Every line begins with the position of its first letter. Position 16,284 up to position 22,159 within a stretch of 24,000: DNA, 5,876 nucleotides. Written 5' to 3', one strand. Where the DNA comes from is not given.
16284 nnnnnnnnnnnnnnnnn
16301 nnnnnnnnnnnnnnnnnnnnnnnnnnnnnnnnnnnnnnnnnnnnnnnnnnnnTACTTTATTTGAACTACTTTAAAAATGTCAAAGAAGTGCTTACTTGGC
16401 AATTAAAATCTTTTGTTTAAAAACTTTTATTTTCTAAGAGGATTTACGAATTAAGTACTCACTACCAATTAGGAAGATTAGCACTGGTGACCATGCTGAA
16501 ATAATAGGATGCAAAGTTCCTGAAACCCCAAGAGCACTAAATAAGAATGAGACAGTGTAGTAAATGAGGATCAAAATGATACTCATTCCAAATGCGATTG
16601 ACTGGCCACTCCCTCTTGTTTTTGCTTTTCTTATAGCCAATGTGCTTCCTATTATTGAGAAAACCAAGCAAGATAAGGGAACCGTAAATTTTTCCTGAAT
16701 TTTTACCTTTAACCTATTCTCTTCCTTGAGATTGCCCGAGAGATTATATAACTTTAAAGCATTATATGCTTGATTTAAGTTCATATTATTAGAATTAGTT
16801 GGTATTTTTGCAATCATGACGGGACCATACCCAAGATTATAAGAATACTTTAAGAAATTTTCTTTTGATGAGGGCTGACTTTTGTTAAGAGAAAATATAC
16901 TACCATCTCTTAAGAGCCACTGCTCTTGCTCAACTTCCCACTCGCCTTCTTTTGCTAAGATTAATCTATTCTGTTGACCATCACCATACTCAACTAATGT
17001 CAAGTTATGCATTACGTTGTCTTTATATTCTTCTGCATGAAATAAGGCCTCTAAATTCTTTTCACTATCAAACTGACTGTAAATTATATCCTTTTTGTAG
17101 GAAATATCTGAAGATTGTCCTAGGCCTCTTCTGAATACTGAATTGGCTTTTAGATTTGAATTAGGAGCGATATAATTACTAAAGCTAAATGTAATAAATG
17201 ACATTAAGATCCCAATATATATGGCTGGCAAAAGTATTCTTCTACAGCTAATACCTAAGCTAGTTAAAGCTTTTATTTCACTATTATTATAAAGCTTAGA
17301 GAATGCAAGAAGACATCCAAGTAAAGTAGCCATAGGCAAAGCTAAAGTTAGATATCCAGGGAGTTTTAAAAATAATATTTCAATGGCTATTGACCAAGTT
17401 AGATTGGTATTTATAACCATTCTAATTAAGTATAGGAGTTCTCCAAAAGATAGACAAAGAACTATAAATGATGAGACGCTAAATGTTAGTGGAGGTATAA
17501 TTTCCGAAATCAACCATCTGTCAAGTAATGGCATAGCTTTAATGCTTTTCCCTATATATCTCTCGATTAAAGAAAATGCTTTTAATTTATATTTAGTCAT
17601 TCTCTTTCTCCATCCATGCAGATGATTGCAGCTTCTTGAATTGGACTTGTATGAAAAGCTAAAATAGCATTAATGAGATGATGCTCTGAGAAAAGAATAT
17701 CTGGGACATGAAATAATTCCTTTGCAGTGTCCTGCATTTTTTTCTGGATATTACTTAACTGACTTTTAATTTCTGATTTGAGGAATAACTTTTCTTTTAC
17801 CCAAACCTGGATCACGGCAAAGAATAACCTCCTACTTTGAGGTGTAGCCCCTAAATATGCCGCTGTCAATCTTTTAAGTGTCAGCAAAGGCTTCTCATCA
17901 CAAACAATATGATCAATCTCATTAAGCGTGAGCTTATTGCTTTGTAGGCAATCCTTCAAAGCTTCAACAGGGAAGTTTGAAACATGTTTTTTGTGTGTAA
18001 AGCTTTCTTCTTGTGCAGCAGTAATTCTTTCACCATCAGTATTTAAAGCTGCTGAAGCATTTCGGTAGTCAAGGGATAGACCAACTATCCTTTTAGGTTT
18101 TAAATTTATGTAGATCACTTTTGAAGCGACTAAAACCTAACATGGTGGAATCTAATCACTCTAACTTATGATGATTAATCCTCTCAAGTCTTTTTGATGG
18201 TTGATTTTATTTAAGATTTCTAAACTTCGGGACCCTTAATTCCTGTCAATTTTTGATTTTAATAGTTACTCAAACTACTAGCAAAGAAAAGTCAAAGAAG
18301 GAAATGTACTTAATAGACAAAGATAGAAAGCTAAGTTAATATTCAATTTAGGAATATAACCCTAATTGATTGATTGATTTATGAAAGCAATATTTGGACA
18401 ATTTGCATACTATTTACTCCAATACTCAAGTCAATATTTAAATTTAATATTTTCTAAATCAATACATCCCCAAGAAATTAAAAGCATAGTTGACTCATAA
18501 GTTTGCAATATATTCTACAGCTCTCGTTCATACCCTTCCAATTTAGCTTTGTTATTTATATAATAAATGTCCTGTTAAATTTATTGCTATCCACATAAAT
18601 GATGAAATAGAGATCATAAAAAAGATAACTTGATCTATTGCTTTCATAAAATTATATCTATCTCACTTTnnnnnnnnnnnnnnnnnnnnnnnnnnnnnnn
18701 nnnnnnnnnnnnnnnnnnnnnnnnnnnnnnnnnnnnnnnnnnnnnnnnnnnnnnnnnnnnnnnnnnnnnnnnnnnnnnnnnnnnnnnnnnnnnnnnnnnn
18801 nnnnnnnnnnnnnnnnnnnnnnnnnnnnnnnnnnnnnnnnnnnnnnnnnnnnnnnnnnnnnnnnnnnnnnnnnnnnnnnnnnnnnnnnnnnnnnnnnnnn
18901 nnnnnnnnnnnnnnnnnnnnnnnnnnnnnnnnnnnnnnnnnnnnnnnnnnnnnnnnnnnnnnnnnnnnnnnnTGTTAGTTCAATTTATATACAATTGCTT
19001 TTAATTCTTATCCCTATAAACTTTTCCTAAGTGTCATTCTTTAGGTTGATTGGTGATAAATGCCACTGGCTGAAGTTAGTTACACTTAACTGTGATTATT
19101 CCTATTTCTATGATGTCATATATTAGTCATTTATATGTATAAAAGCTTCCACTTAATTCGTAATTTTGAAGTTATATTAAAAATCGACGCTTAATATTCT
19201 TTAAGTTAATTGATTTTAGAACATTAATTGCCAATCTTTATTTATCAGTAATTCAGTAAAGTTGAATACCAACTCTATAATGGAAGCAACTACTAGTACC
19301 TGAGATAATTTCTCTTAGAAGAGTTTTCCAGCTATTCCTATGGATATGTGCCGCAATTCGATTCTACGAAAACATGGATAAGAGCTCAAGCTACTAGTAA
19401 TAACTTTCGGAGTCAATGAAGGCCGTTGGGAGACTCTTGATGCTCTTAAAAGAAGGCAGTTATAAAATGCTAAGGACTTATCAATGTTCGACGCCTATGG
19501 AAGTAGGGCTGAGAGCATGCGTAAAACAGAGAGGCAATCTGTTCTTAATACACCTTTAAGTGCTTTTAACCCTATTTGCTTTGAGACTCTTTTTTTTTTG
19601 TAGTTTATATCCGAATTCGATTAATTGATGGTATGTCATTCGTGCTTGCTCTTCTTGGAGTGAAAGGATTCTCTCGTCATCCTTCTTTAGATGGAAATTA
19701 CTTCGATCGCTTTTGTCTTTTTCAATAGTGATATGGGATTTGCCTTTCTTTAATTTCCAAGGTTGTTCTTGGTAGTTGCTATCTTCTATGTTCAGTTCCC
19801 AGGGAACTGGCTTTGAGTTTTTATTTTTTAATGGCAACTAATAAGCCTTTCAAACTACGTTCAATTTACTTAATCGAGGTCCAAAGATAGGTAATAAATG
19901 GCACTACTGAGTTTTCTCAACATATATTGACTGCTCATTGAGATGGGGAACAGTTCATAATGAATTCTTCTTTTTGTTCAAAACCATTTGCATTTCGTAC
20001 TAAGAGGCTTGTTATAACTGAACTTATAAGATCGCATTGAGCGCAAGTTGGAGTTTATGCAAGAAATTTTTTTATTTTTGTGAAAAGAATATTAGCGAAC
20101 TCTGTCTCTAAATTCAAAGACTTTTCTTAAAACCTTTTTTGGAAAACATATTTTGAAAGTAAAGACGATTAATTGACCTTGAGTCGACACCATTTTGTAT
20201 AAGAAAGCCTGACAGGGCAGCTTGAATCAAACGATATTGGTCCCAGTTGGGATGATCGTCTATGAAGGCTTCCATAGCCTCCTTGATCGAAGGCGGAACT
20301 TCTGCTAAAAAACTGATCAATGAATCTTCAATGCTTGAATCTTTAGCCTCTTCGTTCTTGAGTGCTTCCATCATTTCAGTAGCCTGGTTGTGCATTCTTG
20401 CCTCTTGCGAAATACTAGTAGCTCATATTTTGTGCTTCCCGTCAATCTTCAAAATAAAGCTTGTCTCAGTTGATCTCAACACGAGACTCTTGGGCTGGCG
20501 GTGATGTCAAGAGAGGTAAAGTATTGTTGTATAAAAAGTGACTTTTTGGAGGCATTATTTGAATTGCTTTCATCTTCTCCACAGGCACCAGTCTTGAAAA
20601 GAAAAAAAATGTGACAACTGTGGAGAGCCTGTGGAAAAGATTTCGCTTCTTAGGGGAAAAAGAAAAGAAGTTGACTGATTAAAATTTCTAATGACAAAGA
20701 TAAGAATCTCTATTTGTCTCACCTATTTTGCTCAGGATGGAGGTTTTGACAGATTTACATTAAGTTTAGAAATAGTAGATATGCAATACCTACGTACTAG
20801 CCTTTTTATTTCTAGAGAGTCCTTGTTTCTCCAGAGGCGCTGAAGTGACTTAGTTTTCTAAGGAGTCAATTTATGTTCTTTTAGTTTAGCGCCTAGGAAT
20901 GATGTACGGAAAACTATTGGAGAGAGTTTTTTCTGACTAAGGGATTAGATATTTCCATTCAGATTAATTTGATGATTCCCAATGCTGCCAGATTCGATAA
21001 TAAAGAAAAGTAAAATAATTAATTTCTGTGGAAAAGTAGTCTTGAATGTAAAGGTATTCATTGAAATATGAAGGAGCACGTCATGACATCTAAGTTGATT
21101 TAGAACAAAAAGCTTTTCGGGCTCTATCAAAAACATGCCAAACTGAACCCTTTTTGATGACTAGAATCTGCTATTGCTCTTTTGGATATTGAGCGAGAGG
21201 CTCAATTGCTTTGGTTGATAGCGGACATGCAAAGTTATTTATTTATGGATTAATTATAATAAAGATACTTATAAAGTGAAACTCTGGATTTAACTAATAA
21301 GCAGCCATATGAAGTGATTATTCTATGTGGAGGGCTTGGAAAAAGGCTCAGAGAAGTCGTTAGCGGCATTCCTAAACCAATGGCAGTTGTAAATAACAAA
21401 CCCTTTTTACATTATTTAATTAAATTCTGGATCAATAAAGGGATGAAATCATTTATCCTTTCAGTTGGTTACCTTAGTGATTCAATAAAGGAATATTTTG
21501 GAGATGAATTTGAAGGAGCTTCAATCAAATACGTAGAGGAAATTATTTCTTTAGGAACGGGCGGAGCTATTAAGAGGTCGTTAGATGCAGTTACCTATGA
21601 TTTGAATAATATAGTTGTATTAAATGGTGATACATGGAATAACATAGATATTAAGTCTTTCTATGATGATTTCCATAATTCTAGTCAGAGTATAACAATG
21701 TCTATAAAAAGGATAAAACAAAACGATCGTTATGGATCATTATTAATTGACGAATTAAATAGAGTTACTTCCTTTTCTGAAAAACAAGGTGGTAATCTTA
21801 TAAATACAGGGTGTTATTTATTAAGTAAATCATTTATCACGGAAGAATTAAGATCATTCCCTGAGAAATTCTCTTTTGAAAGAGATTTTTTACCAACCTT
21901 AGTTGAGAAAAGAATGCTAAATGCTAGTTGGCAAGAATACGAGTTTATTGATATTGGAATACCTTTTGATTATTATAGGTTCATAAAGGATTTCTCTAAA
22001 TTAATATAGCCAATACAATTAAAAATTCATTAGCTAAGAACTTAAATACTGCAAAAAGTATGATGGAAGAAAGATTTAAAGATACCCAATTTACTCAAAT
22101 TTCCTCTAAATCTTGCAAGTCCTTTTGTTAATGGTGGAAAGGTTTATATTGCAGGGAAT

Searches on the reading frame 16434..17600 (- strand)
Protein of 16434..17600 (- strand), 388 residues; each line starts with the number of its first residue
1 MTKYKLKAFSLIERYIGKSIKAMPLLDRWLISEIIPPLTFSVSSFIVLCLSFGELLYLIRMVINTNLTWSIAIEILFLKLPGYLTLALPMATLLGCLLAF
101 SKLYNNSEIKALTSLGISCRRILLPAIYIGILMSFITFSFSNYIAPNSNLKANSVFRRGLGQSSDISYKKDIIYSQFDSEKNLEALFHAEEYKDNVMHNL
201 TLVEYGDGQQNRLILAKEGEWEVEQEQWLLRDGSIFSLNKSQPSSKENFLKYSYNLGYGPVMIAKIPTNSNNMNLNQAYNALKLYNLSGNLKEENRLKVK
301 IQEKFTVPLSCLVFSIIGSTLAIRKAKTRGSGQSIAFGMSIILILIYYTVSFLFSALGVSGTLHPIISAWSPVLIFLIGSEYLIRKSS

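Call 33: search_protein_families(library=pfam, proteins=[window:16434-17600:-], max_evalue=0.001)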
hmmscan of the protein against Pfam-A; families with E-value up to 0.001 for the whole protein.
window:16434-17600:- (388 aa): 1 family
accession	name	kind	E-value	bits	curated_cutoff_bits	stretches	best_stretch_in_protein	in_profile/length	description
PF03739.19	LptF_LptG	-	1.7e-70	238.3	27.9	1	28-386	1-353/353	Lipopolysaccharide export system permease LptF/LptG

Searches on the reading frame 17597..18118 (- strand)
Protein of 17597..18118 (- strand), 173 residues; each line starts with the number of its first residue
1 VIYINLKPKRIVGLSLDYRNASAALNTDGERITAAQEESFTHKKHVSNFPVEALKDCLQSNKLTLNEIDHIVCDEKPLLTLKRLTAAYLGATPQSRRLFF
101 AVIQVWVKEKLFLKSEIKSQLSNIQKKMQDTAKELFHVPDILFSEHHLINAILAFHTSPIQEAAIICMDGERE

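Call 33: search_protein_families(library=pfam, proteins=[window:17597-18118:-], max_evalue=0.001)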
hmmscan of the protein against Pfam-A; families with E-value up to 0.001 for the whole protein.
window:17597-18118:- (173 aa): 1 family
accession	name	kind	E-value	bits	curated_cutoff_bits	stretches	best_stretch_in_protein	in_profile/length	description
PF02543.21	Carbam_trans_N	-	3.4e-20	73.2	24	1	10-170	1-158/346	Carbamoyltransferase N-terminus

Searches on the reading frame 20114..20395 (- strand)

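Call 44: search_protein_families(library=pfam, proteins=[window:20114-20395:-], max_evalue=0.001)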
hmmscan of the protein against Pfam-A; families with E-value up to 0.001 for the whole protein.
window:20114-20395:- (93 aa): 1 family
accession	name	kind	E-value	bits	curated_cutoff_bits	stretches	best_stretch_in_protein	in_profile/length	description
PF10929.13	DUF2811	-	6.3e-27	94.1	26.6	1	28-84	1-57/57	Protein of unknown function (DUF2811)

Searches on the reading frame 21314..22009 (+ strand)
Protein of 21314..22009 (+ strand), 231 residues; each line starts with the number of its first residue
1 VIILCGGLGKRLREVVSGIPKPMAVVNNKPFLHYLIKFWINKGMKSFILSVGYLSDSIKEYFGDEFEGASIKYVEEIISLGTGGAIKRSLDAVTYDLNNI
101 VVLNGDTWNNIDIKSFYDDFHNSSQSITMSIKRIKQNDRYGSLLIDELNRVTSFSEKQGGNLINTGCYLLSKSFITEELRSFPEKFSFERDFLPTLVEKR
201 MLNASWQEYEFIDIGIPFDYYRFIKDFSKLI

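Call 44: search_protein_families(library=pfam, proteins=[window:21314-22009:+], max_evalue=0.001)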
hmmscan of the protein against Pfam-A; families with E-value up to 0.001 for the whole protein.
window:21314-22009:+ (231 aa): 2 families
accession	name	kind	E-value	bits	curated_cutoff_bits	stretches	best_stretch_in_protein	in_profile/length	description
PF00483.29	NTP_transferase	-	9.9e-24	84.7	21.2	1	2-225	3-240/245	Nucleotidyl transferase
PF12804.13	NTP_transf_3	-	0.00018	22.1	27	1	2-107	2-96/160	MobA-like NTP transferase domain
